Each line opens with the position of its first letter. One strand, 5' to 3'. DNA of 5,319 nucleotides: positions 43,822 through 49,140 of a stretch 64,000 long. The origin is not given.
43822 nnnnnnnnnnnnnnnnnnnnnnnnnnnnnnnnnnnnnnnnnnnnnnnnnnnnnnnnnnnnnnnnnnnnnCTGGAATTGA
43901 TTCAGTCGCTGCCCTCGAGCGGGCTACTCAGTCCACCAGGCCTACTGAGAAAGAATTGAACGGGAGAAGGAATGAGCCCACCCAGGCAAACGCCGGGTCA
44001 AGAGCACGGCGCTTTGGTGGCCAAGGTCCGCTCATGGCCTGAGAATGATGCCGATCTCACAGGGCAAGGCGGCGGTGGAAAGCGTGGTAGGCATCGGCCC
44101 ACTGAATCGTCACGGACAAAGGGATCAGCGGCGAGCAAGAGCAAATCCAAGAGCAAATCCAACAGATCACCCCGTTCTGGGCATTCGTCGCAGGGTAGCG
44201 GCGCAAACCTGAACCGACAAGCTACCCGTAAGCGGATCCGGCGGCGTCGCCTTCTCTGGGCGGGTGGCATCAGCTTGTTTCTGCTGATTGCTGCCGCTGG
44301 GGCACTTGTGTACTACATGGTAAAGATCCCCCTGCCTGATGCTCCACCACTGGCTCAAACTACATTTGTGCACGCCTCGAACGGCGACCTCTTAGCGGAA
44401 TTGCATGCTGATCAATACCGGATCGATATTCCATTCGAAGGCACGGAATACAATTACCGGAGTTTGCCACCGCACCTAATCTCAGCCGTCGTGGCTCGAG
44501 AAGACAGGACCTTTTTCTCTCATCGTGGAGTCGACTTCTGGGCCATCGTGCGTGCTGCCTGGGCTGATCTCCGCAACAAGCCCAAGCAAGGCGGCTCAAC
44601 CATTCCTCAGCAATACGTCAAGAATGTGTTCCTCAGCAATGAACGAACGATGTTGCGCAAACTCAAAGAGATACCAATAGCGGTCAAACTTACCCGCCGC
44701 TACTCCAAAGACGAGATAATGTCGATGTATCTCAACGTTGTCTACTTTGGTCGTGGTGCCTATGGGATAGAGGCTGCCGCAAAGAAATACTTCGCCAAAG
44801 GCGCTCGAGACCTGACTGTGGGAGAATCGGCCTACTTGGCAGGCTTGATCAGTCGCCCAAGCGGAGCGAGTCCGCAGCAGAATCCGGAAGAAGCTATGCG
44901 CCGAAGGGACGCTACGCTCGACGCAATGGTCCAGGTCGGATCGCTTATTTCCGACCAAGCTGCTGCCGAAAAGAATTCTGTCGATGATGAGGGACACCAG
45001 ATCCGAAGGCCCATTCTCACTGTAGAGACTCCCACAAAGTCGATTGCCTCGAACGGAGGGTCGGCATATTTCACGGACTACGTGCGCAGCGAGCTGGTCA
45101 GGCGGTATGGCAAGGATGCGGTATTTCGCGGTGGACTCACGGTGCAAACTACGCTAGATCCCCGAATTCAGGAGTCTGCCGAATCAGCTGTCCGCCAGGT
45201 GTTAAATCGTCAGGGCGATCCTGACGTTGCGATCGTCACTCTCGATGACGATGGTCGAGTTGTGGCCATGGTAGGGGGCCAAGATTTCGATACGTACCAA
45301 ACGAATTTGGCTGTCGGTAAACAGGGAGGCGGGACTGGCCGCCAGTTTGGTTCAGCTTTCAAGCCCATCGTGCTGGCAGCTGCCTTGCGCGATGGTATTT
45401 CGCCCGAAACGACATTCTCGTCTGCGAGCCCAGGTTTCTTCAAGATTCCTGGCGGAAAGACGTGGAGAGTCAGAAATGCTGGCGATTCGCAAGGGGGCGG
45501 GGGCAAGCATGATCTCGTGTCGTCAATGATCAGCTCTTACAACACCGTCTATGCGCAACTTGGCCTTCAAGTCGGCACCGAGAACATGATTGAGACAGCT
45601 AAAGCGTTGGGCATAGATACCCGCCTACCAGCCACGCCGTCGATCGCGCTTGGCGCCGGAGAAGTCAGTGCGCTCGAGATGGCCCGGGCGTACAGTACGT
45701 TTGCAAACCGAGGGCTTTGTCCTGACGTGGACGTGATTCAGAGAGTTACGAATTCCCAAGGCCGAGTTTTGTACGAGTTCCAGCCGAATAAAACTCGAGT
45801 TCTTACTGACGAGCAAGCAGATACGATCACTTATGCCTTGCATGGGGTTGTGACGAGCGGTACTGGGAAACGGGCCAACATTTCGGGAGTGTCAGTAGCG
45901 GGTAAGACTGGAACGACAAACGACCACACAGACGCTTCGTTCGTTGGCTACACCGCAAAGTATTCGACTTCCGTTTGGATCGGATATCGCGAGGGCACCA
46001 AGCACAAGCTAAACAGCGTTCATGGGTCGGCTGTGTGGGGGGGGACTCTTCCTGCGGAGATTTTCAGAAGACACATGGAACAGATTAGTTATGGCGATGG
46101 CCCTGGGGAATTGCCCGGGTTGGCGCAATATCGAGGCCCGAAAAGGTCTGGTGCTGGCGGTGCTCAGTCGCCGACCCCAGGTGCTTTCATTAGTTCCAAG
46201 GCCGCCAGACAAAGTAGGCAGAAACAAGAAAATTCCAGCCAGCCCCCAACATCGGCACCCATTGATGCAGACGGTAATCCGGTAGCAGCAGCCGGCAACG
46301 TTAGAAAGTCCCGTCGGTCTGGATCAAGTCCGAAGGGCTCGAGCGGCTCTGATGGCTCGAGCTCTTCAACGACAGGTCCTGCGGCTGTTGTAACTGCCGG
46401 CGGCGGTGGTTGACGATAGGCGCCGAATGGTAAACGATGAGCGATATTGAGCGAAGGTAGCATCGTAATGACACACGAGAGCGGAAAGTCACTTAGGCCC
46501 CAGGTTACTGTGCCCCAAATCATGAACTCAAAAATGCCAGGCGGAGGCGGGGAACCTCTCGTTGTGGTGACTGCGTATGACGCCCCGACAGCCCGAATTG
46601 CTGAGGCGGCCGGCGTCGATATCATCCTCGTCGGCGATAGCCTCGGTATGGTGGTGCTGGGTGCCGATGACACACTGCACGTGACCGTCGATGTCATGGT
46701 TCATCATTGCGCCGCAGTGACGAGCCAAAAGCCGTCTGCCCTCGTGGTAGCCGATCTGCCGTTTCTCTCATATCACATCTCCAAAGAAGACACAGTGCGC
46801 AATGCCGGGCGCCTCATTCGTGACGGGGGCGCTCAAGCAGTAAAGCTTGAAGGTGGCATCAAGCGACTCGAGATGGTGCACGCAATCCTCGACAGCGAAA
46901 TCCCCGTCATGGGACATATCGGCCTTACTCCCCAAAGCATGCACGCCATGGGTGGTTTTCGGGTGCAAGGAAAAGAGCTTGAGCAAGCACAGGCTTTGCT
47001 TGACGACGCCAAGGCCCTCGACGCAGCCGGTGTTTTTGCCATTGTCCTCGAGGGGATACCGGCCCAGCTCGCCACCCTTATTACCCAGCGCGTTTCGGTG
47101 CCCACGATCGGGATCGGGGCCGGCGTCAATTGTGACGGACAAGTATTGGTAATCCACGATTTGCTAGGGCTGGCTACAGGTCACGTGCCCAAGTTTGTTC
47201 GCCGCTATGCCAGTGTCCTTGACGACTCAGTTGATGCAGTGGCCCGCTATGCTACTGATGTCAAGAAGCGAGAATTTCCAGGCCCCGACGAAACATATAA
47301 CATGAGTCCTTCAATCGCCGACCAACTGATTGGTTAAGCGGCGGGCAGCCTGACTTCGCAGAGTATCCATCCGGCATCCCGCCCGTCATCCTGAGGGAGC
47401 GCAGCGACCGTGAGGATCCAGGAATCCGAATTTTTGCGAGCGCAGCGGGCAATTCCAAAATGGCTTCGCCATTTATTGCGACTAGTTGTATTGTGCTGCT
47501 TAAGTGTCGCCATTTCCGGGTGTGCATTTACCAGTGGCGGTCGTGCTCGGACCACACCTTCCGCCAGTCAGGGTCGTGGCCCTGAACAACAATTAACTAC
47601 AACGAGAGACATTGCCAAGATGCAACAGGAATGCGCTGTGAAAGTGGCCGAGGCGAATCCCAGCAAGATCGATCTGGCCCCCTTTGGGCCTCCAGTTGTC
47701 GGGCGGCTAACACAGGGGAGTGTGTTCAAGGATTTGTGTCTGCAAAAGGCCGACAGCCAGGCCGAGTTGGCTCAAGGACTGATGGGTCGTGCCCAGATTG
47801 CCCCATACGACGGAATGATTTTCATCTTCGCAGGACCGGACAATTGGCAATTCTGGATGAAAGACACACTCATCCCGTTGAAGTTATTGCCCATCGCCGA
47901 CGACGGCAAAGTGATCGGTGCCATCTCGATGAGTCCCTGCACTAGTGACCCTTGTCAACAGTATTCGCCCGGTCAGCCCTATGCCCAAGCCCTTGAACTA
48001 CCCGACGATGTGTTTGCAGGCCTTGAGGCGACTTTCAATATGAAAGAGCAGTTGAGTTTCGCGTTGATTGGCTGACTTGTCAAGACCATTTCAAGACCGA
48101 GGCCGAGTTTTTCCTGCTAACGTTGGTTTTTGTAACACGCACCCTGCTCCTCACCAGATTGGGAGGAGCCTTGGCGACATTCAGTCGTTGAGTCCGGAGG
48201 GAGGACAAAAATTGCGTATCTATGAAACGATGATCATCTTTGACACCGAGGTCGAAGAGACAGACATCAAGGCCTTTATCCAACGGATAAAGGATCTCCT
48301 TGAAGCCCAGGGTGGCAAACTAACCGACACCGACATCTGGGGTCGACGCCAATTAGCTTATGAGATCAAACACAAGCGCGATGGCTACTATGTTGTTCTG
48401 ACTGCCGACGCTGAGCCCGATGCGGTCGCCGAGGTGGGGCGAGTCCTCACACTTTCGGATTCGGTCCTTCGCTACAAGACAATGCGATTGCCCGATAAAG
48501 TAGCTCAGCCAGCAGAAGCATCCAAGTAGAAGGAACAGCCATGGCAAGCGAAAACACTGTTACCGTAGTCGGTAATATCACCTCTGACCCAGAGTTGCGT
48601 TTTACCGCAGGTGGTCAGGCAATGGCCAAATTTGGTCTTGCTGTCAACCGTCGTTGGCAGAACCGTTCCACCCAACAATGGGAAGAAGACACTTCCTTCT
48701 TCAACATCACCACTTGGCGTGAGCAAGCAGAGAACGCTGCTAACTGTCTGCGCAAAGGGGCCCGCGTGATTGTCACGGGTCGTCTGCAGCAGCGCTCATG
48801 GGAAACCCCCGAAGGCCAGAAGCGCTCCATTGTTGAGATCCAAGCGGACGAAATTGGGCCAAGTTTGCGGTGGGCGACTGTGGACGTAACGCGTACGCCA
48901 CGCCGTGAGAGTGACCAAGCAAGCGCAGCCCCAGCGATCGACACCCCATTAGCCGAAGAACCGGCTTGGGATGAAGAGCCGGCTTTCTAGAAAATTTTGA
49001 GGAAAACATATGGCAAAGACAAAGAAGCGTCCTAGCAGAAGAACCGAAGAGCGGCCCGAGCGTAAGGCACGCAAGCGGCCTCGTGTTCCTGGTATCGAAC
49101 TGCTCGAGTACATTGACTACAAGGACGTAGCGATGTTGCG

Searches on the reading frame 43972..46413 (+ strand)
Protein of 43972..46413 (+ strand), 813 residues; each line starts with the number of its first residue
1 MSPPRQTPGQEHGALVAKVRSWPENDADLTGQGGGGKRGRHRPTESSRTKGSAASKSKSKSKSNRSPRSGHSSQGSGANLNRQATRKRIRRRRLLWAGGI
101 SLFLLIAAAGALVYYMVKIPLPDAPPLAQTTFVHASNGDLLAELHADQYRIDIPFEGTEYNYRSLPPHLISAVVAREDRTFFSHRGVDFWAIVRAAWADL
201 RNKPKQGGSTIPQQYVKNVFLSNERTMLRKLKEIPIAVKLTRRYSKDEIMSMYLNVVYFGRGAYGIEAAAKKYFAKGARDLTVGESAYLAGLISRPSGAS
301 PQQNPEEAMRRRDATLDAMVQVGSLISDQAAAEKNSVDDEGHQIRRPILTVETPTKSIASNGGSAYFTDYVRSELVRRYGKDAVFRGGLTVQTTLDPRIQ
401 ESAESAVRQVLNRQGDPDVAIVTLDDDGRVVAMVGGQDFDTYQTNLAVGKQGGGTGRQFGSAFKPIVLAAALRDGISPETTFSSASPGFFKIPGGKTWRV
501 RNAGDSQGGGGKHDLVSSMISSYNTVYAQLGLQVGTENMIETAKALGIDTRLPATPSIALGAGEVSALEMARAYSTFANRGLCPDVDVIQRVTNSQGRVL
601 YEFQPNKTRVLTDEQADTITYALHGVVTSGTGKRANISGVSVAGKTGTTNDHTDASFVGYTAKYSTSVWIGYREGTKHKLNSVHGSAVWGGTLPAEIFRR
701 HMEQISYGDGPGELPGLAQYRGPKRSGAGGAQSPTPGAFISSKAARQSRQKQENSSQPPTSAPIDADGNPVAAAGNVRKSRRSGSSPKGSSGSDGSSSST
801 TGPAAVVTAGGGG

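Call 55: search_protein_families(library=pfam, proteins=[window:43972-46413:+], max_evalue=0.00001)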
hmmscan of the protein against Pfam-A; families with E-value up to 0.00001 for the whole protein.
window:43972-46413:+ (813 aa): 2 families
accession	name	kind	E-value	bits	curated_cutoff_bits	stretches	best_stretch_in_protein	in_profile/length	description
PF00912.28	Transgly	-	5.5e-61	205.5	27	1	160-319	17-177/178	Transglycosylase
PF00905.27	Transpeptidase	-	2.3e-29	103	22.1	1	421-702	3-298/299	Penicillin binding protein transpeptidase domain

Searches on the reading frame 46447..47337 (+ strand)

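Call 55: search_protein_families(library=pfam, proteins=[window:46447-47337:+], max_evalue=0.00001)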
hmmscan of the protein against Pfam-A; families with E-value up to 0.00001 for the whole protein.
window:46447-47337:+ (296 aa): 2 families
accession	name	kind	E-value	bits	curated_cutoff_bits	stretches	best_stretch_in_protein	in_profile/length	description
PF02548.21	Pantoate_transf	-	1.1e-108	363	28.7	1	20-279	2-258/259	Ketopantoate hydroxymethyltransferase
PF13714.12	PEP_mutase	-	1.4e-06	28.5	31.5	1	35-137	8-107/240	Phosphoenolpyruvate phosphomutase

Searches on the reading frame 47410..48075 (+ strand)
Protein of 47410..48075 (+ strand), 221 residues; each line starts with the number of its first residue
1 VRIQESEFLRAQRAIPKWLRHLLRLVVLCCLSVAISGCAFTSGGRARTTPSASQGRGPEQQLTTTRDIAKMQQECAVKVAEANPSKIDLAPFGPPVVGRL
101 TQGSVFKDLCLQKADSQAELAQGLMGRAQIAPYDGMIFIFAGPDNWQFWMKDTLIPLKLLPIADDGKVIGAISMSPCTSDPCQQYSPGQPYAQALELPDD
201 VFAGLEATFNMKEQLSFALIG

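Call 55: search_protein_families(library=pfam, proteins=[window:47410-48075:+], max_evalue=0.00001)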
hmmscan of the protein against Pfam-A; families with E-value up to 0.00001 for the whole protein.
window:47410-48075:+ (221 aa): 1 family
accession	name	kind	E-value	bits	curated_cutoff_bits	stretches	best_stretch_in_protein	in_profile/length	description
PF02643.20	DUF192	-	4.3e-17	62.5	27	1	112-205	4-86/96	Uncharacterized ACR, COG1430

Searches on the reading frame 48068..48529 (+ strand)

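Call 55: search_protein_families(library=pfam, proteins=[window:48068-48529:+], max_evalue=0.00001)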
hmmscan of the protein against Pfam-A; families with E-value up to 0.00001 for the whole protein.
window:48068-48529:+ (153 aa): 1 family
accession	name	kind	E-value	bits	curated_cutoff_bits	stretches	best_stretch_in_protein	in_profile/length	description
PF01250.22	Ribosomal_S6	-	2.3e-28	98.6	27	1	52-140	2-90/90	Ribosomal protein S6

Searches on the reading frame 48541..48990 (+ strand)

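Call 55: search_protein_families(library=pfam, proteins=[window:48541-48990:+], max_evalue=0.00001)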
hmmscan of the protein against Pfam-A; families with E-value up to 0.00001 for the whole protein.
window:48541-48990:+ (149 aa): 1 family
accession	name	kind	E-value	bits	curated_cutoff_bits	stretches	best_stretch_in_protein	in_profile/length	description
PF00436.31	SSB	-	1.9e-34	118.3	26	1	5-105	2-101/104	Single-strand binding protein family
